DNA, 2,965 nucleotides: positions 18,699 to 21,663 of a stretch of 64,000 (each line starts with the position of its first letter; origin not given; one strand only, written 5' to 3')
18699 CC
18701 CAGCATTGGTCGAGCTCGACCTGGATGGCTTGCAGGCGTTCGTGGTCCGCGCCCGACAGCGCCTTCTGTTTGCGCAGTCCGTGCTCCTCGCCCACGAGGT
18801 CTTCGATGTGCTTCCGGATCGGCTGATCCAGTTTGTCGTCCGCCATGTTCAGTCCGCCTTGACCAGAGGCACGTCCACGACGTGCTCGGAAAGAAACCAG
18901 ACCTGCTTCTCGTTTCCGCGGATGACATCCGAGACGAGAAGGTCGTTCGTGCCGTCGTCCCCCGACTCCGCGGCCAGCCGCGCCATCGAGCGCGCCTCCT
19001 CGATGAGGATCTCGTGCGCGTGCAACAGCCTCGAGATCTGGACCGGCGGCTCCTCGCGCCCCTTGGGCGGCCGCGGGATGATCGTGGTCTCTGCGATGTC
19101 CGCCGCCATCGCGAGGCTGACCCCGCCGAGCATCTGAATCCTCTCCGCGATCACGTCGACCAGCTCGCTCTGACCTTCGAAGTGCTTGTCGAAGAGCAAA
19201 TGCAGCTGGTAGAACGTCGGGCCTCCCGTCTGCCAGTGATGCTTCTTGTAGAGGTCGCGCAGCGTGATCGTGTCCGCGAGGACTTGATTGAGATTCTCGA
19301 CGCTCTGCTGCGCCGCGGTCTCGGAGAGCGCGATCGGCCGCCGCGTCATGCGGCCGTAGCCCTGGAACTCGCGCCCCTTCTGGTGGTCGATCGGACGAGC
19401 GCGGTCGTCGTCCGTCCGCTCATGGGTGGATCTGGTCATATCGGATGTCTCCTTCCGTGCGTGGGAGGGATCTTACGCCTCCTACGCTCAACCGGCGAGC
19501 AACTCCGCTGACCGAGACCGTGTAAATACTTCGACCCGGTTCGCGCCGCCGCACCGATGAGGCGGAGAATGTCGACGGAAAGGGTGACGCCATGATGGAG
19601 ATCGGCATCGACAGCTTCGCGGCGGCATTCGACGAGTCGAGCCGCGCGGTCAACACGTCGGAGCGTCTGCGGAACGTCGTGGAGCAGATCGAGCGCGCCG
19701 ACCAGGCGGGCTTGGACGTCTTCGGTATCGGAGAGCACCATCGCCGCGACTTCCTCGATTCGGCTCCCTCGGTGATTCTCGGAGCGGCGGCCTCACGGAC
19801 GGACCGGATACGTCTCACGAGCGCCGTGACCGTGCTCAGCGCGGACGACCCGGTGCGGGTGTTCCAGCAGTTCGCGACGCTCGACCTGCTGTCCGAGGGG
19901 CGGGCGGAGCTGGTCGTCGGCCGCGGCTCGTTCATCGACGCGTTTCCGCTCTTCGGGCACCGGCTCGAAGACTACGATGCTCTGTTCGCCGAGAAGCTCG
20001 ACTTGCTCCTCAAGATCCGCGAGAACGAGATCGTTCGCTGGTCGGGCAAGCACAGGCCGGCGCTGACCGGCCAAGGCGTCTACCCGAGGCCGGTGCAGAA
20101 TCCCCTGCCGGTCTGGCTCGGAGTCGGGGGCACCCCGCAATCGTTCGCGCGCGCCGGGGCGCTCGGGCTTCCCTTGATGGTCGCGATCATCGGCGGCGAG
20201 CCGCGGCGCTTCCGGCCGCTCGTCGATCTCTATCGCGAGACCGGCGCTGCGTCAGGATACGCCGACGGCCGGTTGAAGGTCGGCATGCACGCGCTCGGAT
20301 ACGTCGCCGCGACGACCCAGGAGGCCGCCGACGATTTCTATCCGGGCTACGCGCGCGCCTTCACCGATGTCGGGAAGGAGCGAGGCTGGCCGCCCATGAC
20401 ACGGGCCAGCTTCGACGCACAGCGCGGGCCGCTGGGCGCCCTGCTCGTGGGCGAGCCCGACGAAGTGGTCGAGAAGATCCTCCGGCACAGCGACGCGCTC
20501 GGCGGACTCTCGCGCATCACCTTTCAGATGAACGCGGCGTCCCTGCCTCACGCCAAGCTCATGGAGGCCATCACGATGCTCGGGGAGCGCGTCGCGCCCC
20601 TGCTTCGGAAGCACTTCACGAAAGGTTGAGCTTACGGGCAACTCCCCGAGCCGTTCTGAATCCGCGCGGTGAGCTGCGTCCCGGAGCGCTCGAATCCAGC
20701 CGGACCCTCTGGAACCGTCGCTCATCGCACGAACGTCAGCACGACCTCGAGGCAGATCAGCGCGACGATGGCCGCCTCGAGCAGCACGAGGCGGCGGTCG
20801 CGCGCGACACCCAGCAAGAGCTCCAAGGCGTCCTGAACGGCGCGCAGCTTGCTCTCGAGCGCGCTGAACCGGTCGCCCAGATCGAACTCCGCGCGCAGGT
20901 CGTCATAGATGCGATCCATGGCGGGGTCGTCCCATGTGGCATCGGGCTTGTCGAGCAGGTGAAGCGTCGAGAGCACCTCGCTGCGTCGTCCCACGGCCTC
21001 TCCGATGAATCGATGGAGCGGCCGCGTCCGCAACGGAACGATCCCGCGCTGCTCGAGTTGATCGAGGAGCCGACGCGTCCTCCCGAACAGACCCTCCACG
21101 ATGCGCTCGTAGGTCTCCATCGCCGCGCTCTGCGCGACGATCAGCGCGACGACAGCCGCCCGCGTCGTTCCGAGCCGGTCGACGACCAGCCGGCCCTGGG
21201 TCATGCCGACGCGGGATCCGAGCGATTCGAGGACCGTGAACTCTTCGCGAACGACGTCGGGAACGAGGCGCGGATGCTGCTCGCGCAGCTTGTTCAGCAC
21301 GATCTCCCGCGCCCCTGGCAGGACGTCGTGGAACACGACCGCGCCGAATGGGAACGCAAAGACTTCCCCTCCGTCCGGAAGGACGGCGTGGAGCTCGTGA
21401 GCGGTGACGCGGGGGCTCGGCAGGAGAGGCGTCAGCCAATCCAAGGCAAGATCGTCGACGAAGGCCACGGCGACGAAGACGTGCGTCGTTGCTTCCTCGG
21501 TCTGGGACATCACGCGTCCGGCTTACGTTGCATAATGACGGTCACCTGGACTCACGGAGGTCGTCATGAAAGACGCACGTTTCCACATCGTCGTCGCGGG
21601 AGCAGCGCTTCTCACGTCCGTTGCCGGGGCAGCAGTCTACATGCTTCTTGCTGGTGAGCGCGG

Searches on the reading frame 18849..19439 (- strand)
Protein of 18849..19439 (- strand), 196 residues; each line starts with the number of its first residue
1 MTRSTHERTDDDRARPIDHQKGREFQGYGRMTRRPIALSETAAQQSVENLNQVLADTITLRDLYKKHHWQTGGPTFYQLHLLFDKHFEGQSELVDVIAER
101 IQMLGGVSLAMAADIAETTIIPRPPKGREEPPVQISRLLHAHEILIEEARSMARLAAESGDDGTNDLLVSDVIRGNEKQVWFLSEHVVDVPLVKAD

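Call 88: search_protein_families(library=pfam, proteins=[window:18849-19439:-], max_evalue=0.00001)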
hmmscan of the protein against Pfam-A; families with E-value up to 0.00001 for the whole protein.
window:18849-19439:- (196 aa): 1 family
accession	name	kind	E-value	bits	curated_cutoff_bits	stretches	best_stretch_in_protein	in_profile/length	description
PF00210.30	Ferritin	-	2.2e-28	99.4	24.5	1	48-191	2-140/142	Ferritin-like domain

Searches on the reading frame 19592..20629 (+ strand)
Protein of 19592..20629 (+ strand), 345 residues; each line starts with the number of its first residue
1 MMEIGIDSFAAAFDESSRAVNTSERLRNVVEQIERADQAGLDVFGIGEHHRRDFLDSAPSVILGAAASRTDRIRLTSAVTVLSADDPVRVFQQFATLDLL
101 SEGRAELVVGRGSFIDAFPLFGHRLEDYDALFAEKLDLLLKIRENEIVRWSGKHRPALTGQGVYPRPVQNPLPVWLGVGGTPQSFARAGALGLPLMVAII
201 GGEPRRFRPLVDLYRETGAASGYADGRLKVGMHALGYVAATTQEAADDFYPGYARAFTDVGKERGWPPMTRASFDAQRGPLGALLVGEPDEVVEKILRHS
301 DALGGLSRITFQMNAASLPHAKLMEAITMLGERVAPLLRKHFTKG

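Call 55: search_protein_families(library=pfam, proteins=[window:19592-20629:+], max_evalue=0.00001)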
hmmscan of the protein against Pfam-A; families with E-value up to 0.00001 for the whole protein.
window:19592-20629:+ (345 aa): 1 family
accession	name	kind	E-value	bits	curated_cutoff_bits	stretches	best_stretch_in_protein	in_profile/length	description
PF00296.26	Bac_luciferase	-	1.7e-56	192.3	27.9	1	16-298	11-306/314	Luciferase-like monooxygenase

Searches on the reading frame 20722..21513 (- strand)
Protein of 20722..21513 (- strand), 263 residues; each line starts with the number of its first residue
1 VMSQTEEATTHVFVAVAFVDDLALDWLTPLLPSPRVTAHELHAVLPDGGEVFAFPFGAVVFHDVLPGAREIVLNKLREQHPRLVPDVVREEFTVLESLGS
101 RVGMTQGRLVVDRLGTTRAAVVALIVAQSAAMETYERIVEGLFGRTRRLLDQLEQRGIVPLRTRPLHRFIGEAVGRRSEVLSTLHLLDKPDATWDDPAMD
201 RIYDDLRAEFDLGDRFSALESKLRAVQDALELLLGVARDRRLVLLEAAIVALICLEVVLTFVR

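Call 55: search_protein_families(library=pfam, proteins=[window:20722-21513:-], max_evalue=0.00001)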
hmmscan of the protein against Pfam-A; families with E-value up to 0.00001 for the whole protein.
window:20722-21513:- (263 aa): 1 family
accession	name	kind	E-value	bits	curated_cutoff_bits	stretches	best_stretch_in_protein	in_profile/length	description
PF02582.19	DUF155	-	2.2e-25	90.2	27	1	51-220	1-174/174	RMND1/Sif2-Sif3/Mrx10, DUF155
